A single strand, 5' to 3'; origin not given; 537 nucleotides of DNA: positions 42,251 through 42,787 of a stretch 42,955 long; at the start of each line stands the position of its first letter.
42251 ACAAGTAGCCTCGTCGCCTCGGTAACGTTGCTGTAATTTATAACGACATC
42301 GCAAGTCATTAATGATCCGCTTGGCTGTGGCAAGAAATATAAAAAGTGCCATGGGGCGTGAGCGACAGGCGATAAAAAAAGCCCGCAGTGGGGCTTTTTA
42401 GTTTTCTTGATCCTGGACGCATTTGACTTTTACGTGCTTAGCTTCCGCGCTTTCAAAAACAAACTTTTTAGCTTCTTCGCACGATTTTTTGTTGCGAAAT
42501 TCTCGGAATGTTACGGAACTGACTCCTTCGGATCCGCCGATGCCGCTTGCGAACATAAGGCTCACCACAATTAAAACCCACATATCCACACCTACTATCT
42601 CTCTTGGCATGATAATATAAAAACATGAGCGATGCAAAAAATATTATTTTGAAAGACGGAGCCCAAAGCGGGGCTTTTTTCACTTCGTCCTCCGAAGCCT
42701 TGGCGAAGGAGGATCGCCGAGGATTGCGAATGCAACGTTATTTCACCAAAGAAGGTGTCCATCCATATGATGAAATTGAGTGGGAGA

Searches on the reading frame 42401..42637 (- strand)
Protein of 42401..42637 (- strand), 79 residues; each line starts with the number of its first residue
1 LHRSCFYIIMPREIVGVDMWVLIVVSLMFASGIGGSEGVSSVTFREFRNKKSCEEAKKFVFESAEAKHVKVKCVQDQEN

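Call 19: search_protein_families(library=pfam, proteins=[window:42401-42637:-], max_evalue=0.01)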
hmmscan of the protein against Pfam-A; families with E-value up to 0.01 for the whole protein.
window:42401-42637:- (79 aa): 0 families

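Call 48: search_protein_families(library=ncbifam, proteins=[window:42401-42637:-], max_evalue=0.1)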
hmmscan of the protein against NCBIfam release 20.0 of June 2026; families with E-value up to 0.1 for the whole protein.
window:42401-42637:- (79 aa): 0 families

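Call 49: search_protein_families(library=padloc, proteins=[window:42401-42637:-], max_evalue=0.1)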
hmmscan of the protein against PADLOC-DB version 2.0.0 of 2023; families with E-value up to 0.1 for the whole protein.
window:42401-42637:- (79 aa): 0 families
